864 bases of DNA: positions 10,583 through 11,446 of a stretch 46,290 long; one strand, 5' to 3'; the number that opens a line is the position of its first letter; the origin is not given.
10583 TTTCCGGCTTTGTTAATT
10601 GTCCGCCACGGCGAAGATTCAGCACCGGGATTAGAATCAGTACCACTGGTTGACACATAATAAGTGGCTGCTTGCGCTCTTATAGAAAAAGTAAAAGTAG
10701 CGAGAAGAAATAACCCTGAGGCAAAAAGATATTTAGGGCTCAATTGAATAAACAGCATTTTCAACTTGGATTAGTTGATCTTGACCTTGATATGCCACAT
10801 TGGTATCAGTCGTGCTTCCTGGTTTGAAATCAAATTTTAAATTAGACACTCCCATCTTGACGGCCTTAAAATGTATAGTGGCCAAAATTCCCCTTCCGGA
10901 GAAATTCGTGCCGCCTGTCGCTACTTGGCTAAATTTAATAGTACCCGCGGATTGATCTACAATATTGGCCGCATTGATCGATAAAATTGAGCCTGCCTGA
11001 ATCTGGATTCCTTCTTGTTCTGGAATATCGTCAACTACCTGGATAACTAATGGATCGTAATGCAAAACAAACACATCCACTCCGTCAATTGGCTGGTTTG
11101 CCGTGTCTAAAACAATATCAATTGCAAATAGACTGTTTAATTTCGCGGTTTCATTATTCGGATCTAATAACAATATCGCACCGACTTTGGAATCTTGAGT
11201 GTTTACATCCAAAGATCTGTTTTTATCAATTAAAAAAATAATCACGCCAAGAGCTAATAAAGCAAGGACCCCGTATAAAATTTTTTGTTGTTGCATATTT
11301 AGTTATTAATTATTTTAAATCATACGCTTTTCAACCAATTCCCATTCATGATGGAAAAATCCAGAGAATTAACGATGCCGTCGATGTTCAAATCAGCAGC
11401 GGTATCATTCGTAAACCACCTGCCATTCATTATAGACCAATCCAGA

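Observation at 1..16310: Minimal non-cellulolytic cohesin-dockerin surface-display locus: 9 dockerin cargos and 2 single-cohesin anchors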

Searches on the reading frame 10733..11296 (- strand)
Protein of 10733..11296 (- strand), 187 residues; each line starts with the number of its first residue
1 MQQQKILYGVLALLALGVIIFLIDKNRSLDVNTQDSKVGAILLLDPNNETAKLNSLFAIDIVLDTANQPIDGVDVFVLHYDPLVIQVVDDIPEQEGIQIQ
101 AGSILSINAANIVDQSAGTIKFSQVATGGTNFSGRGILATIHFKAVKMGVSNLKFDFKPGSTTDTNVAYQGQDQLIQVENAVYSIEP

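Call 4: search_protein_families(library=pfam, proteins=[window:10733-11296:-], max_evalue=0.1)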
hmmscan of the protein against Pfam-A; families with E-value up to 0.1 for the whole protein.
window:10733-11296:- (187 aa): 1 family
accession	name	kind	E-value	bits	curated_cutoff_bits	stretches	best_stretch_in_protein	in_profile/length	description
PF00963.24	Cohesin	-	5.1e-06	27.2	24.1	1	52-154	11-113/139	Cohesin domain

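Call 7: find_homologous_proteins(query=window:10733-11296:-, max_evalue=0.001)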
Query window:10733-11296:- (187 aa): 21 proteins with E <= 0.001 among 375 candidates.
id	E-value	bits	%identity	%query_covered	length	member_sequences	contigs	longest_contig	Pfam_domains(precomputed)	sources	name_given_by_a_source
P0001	1.0e-111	389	99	100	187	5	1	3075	PF00963.25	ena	-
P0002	1.3e-76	275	69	100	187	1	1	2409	PF00963.25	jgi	jgi:hypothetical protein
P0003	2.2e-64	235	99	60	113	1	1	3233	PF00963.25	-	-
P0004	2.5e-57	212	55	99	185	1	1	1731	PF00963.25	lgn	-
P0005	2.0e-54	202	54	99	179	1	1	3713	PF00963.25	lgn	-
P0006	5.7e-52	194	52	97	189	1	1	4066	PF00963.25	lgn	-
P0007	1.3e-49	187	48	95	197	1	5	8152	PF00963.25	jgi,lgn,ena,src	-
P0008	1.0e-48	184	51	94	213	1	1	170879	PF00963.25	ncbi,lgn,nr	ncbi:MAG TPA: cohesin domain-containing protein [Patescibacteria group bacterium]|nr:cohesin domain-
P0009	1.4e-48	183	51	96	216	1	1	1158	PF00963.25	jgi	jgi:hypothetical protein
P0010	4.9e-48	182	57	78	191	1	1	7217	PF00963.25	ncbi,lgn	-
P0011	8.6e-48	181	47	99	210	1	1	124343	-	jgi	jgi:hypothetical protein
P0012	1.0e-47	181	51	97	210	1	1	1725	PF00963.25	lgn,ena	-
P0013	1.1e-46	177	46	97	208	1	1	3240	PF00963.25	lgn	-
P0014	2.7e-46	176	48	96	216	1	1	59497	PF00963.25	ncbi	-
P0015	3.1e-46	176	48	97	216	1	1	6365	PF00963.25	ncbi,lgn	-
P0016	3.3e-46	176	55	78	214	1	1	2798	PF00963.25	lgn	-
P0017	3.3e-46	176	54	81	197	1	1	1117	PF00963.25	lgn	-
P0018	4.9e-43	165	44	99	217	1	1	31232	PF00963.25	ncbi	-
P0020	7.3e-23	100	41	79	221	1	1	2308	PF00963.25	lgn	-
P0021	3.8e-22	97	41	75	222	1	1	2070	PF00963.25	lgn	-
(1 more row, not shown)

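Call 8: search_solved_structures(query=window:10733-11296:-, max_evalue=10, show_alignments=2)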
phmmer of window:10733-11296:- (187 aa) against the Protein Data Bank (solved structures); distinct sequences matched with E-value up to 10: 5.
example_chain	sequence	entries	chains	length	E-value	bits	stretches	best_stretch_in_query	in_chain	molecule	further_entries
5m2o_A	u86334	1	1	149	0.01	19.4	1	40-91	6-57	Putative cellulosomal scaffoldin protein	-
5aoz_A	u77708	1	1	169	0.011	19.3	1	40-90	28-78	PUTATIVE CELLULOSOMAL SCAFFOLDIN PROTEIN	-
5m2s_A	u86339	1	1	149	0.83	13.2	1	40-90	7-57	Putative cellulosomal scaffoldin protein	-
2v8a_B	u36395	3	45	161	0.87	13.1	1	96-138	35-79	ALLOPHYCOCYANIN BETA CHAIN | Allophycocyanin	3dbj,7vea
3b6v_A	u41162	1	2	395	0.9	13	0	31-77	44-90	Kinesin-like protein KIF3C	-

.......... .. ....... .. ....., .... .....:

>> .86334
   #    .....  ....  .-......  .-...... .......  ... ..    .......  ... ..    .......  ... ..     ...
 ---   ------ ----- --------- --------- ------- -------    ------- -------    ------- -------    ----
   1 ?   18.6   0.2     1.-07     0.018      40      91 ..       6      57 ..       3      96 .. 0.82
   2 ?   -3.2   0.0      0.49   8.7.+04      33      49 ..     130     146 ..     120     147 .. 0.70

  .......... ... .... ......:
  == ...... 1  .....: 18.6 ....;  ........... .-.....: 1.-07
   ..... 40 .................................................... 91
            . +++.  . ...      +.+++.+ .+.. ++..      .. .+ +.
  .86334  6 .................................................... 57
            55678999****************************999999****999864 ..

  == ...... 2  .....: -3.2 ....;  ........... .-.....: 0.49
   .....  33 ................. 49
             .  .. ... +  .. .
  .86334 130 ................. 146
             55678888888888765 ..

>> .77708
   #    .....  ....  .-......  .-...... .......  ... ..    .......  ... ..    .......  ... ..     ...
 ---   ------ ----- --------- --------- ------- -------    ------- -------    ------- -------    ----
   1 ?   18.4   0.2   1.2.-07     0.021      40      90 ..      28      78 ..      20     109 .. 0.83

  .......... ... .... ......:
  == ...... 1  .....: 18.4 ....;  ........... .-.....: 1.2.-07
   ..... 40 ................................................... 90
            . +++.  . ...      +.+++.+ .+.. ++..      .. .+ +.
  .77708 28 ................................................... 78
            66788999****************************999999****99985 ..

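Call 11: find_encoding_contigs(protein=P0008, flank=10000, max_places=2)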
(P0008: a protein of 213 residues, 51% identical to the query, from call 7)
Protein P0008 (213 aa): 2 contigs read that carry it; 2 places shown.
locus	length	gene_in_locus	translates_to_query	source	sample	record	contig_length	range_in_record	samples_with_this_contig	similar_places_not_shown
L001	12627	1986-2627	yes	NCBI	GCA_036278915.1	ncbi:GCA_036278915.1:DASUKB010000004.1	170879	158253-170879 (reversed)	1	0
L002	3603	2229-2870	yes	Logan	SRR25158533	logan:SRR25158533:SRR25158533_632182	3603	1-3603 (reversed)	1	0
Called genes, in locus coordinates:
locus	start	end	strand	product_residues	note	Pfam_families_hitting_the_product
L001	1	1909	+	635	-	?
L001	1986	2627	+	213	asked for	PF00963:Cohesin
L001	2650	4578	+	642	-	PF00963:Cohesin (weak), PF17957:Big_7, PF13750:Big_3_3 (weak), PF17957:Big_7, PF00404:Dockerin_1 (weak)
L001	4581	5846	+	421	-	PF00963:Cohesin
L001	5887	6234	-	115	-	PF00453:Ribosomal_L20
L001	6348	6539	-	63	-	PF01632:Ribosomal_L35p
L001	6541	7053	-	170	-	PF05198:IF3_N, PF00707:IF3_C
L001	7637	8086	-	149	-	PF01668:SmpB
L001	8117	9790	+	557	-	PF03485:Arg_tRNA_synt_N, PF00750:tRNA-synt_1d, PF05746:DALR_1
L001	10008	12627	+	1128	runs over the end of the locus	PF00133:tRNA-synt_1, PF09334:tRNA-synt_1g, PF00300:His_Phos_1, PF00133:tRNA-synt_1, PF09334:tRNA-synt_1g (weak), PF08264:Anticodon_1, PF19302:DUF5915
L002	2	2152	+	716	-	?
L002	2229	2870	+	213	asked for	PF00963:Cohesin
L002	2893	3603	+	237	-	?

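Call 19: find_related_loci(query=A1, collection=genome_contigs, flank=10000)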
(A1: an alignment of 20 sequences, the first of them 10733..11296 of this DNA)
Query A1 (187 aa) in genome_contigs; peptide patterns used: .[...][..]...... (x = any residue, [..] = any of these).
10 stretches matched a pattern; 6 encode a relative of the query (tblastn E <= 1e-3); 6 distinct loci.
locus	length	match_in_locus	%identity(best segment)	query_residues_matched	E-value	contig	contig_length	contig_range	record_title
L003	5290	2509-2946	55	40-185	1e-53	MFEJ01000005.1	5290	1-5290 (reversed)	MAG: Candidatus Doudnabacteria bacterium RIFCSPHIGHO2_01_FULL_45_18 rifcsphigho2_01_scaffold_199548, whole genome shotgu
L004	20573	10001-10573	45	2-186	8e-52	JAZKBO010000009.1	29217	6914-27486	MAG: Patescibacteria group bacterium isolate ADI_H3L2_1_122_18_3-bin084_1 ADIH3L21_B084_1_000000000009, whole genome sho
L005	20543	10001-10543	45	6-185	1e-49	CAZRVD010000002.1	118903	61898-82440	MAG TPA_asm: uncultured Candidatus Saccharibacteria bacterium isolate SRP178908_co1_5 genome assembly, contig: NODE_59_l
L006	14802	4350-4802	53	36-186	3e-53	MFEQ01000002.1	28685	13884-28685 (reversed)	MAG: Candidatus Doudnabacteria bacterium RIFCSPHIGHO2_02_FULL_42_25 rifcsphigho2_02_scaffold_2177, whole genome shotgun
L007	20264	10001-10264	40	76-161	6e-14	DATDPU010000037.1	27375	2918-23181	MAG TPA_asm: Anaerolineae bacterium isolate SMAG_U7929 k141_3442141, whole genome shotgun sequence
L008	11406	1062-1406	35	53-157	1e-9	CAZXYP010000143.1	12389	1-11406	MAG TPA_asm: uncultured Anaerolineales bacterium isolate binchicken_co107_231 genome assembly, contig: NODE_11791_length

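Call 20: predict_structure(alignment_id=A1)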
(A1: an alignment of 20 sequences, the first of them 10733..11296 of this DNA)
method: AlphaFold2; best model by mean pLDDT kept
length: 187 residues; sequences in the alignment: 20
mean_pLDDT: 91.1   pTM: 0.75
mean pLDDT of the five models: 91.1, 83.3, 83.0, 81.7, 80.0
residues with pLDDT >= 90: 143; 70-90: 32; 50-70: 8; < 50: 4
segments of 3 or more residues with pLDDT < 50: 31-34
pLDDT, mean of each block of 10 residues (from residue 1): 82 93 72 64 97 98 96 94 98 94 92 97 92 97 98 92 88 93 98
secondary structure, 60 per line:
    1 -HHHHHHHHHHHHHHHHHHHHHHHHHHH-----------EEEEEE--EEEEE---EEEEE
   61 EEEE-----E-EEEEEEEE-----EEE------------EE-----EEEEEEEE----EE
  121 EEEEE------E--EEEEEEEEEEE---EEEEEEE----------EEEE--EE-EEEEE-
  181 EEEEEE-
elements in order: H2-28 E40-45 E48-52 E56-64 E72-79 E85-87 E107-114 E119-125 E135-145 E149-155 E166-169 E175-179 E181-186

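Call 24: fold_search(model_id=the predicted structure, library=pdb)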
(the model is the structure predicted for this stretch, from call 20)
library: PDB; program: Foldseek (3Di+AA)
matches with E <= 10: 1995; with E <= 0.001: 59
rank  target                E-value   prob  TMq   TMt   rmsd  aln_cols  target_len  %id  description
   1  5m0y_A                1.9e-09  1.00  0.57  0.61   4.7       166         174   19  Crystal Structure of the CohScaA-XDocCipB type II complex from Clostridium thermocellum at 1.5Angstrom resolution (released 2017-09-06)
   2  4wi0_A                2.8e-09  1.00  0.57  0.63   4.4       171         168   18  Crystal structure of Coh3ScaB-XDoc_M2ScaA complex: A C-terminal interface mutant of type II Cohesin-X-Dockerin complex (released 2015-10-07)
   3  5k39_A                3.1e-09  1.00  0.54  0.59   5.2       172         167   18  THE TYPE II COHESIN DOCKERIN COMPLEX FROM CLOSTRIDIUM THERMOCELLUM (released 2017-03-29)
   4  3f2l                  3.5e-09  1.00  0.59  0.64   3.9       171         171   19  Crystal structure analysis of the K171A mutation of N-terminal type II cohesin 1 from the cellulosomal ScaB subunit of A (released 2008-12-02)
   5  3l8q_D                4.2e-09  1.00  0.60  0.35   3.8       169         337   19  Structure analysis of the type II cohesin dyad from the adaptor ScaA scaffoldin of Acetivibrio cellulolyticus (released 2010-05-05)
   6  5lxv_C                4.2e-09  1.00  0.57  0.61   7.5       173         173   20  Crystal structure of Ruminococcus flavefaciens scaffoldin C cohesin in complex with a dockerin from an uncharacterized (released 2016-10-19)
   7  4u3s_A                5.4e-09  1.00  0.57  0.63   4.3       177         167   18  Crystal structure of Coh3ScaB-XDoc_M1ScaA complex: A N-terminal interface mutant of type II Cohesin-X-Dockerin complex (released 2015-07-29)
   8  4ums                  6.1e-09  1.00  0.57  0.68   3.4       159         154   16  The crystal structure of the seventh ScaB type I cohesin from Pseudobacteroides cellulosolvens (released 2015-05-06)
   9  1qzn                  6.1e-09  1.00  0.57  0.62   4.1       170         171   20  Crystal Structure Analysis of a type II cohesin domain from the cellulosome of Acetivibrio cellulolyticus (released 2004-09-21)
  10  3ghp_A                7.7e-09  1.00  0.62  0.61   4.7       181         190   17  Structure of the second type II cohesin module from the adaptor ScaA scaffoldin of Acetivibrio cellulolyticus (includi (released 2009-06-23)
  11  5lxv_A                7.7e-09  1.00  0.60  0.64   4.3       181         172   19  Crystal structure of Ruminococcus flavefaciens scaffoldin C cohesin in complex with a dockerin from an uncharacterized (released 2016-10-19)
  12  4fl4_I                8.7e-09  1.00  0.58  0.37   3.7       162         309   17  Scaffoldin conformation and dynamics revealed by a ternary complex from the Clostridium thermocellum cellulosome (released 2012-06-27)
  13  3fnk_C                8.7e-09  1.00  0.57  0.62   4.0       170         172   19  Crystal structure of the second type II cohesin module from the cellulosomal adaptor ScaA scaffoldin of Acetivibrio ce (released 2009-06-23)
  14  3fnk_A                9.2e-09  1.00  0.56  0.60   4.3       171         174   18  Crystal structure of the second type II cohesin module from the cellulosomal adaptor ScaA scaffoldin of Acetivibrio ce (released 2009-06-23)
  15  1zv9                  1.1e-08  1.00  0.60  0.64   3.9       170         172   20  Crystal structure analysis of a type II cohesin domain from the cellulosome of Acetivibrio cellulolyticus- SeMet derivat (released 2006-06-13)
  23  2bm3                  2.3e-08  1.00  0.55  0.63   4.5       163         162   20  Structure of the Type II cohesin from Clostridium thermocellum SdbA (released 2005-03-10)
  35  2zf9_A                8.0e-08  1.00  0.57  0.57   4.9       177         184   14  Crystal structure of a type III cohesin module from the cellulosomal ScaE cell-surface anchoring scaffoldin of Ruminoc (released 2008-12-30)
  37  2zf9_D                1.1e-07  1.00  0.58  0.59   4.7       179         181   14  Crystal structure of a type III cohesin module from the cellulosomal ScaE cell-surface anchoring scaffoldin of Ruminoc (released 2008-12-30)
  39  3ul4_A                1.6e-07  1.00  0.60  0.77   2.4       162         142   17  Crystal structure of Coh-OlpA(Cthe_3080)-Doc918(Cthe_0918) complex: A novel type I Cohesin-Dockerin complex from Clost (released 2012-11-28)
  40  2zf9_B                1.7e-07  1.00  0.60  0.62   4.6       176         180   13  Crystal structure of a type III cohesin module from the cellulosomal ScaE cell-surface anchoring scaffoldin of Ruminoc (released 2008-12-30)
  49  4dh2_A                4.3e-07  1.00  0.60  0.70   2.5       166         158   15  Crystal structure of Coh-OlpC(Cthe_0452)-Doc435(Cthe_0435) complex: A novel type I Cohesin-Dockerin complex from Clost (released 2012-11-28)
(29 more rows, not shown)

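Call 36: find_related_loci(query=A1, collection=metagenome_contigs, flank=10000)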
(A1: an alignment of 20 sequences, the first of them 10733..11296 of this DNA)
Query A1 (187 aa) in metagenome_contigs; peptide patterns used: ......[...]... (x = any residue, [..] = any of these).
103 stretches matched a pattern; 7 encode a relative of the query (tblastn E <= 1e-3); 7 distinct loci.
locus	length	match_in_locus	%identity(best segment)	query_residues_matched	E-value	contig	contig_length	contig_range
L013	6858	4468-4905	55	40-185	7e-54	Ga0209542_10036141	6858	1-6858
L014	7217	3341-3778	57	40-185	2e-53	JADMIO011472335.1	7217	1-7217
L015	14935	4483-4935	53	36-186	2e-53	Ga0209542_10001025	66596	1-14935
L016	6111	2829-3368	45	6-185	4e-52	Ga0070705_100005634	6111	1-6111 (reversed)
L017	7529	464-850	49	57-185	5e-40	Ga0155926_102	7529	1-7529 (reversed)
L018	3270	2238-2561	28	37-149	5e-8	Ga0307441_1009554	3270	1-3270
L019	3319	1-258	30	60-149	2e-6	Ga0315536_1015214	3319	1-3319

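Call 38: search_protein_families(library=ncbifam, proteins=[window:10733-11296:-], max_evalue=0.01)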
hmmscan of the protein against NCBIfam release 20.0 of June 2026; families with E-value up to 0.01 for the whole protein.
window:10733-11296:- (187 aa): 0 families

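Call 40: search_protein_families(library=pfam, proteins=[L006:4817-6445:+, L006:6533-7843:+, L014:1-1305:+, L014:1260-3200:+, L014:3788-5437:+, L014:5441-7216:+, L005:6895-9834:+, L005:12160-13422:+], max_evalue=0.01)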
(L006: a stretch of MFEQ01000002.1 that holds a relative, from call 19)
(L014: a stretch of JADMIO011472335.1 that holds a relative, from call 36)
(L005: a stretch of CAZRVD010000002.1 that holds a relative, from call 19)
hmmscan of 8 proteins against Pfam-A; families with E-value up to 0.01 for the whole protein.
L006:4817-6445:+ (542 aa): 3 families
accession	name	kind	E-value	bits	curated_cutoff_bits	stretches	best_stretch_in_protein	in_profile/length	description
PF17957.7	Big_7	-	9.1e-19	68.3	24.1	1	201-270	1-70/70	Bacterial Ig domain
PF00404.24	Dockerin_1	-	3.4e-07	30.8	22.9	1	489-535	2-55/57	Dockerin type I domain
PF13750.12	Big_3_3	-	0.0045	17.1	27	0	252-296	3-47/157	Bacterial Ig-like domain (group 3)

L006:6533-7843:+ (436 aa): 1 family
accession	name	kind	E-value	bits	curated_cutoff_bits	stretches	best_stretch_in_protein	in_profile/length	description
PF00963.24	Cohesin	-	1.3e-06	29.1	24.1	1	32-172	5-138/139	Cohesin domain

L014:1-1305:+ (435 aa): 1 family
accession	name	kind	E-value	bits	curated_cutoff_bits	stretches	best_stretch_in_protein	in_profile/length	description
PF00404.24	Dockerin_1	-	2.9e-09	37.4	22.9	1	383-428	1-53/57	Dockerin type I domain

L014:1260-3200:+ (647 aa): 5 families
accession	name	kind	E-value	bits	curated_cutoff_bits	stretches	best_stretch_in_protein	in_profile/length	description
PF07995.17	GSDH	-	2.7e-60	204.8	25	1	67-372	2-322/332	Glucose / Sorbosone dehydrogenase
PF00404.24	Dockerin_1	-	4.1e-09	36.9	22.9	1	596-640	2-53/57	Dockerin type I domain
PF23500.1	DUF7133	-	7.2e-07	29.3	27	1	292-380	240-353/385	Domain of unknown function (DUF7133)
PF24684.1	Vgb_lyase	-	0.0023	17.2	50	0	332-384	70-125/290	Virginiamycin B lyase family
PF18911.6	PKD_4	-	0.0064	16.9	27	0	484-500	61-77/85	PKD domain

L014:3788-5437:+ (550 aa): 4 families
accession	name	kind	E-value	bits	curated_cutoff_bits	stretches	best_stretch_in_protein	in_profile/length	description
PF00404.24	Dockerin_1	-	4.3e-09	36.9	22.9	1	498-543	1-53/57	Dockerin type I domain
PF07602.17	DUF1565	-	2.7e-06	27.3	20.3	1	37-78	2-41/257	Protein of unknown function (DUF1565)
PF22842.2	Pel9A-like_beta_helix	-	3.4e-05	23.4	25.2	1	30-99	9-85/370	Pel9A-like, right handed beta helix region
PF14592.12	Chondroitinas_B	-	0.00027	20.5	24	1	60-122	12-67/426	Chondroitinase B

L014:5441-7216:+ (592 aa): 4 families
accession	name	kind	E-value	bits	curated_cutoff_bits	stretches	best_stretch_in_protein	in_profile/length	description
PF06452.16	CBM9_1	-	4.5e-24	85.8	23.4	1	351-518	1-183/185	Carbohydrate family 9 binding domain-like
PF16656.11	Pur_ac_phosph_N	-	1.9e-06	28.8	30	1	228-314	5-93/93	Purple acid Phosphatase, N-terminal domain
PF00041.27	fn3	-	0.00019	22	25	1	227-312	4-82/84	Fibronectin type III domain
PF05887.16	Trypan_PARP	-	0.0002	21.8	100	1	186-222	79-115/134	Procyclic acidic repetitive protein (PARP)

L005:6895-9834:+ (980 aa): 2 families
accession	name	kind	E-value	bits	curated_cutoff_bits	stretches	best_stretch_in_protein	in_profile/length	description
PF13385.13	Laminin_G_3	-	1.6e-22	80.7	27.6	1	649-815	1-150/151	Concanavalin A-like lectin/glucanases superfamily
PF00404.24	Dockerin_1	-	4.2e-08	33.7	22.9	1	929-973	2-53/57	Dockerin type I domain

L005:12160-13422:+ (421 aa): 5 families
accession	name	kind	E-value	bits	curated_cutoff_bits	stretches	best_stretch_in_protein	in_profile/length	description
PF16656.11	Pur_ac_phosph_N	-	6.6e-17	62.3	30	2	322-398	11-93/93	Purple acid Phosphatase, N-terminal domain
PF00041.27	fn3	-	1.1e-10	42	25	2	319-392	9-79/84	Fibronectin type III domain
PF25788.1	Ig_Rha78A_N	-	4.4e-06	27.3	27.4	0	340-397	40-100/105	Rha78A-like, N-terminal immunoglobulin domain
PF25059.1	FN3_DSCAM-DSCAML_C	-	3.2e-05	24.6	39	0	233-279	43-89/89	DSCAM/DSCAML C-terminal Fn3-like domain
PF16655.11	PhoD_N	-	0.00042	21.2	30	0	350-383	47-80/90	PhoD-like phosphatase, N-terminal domain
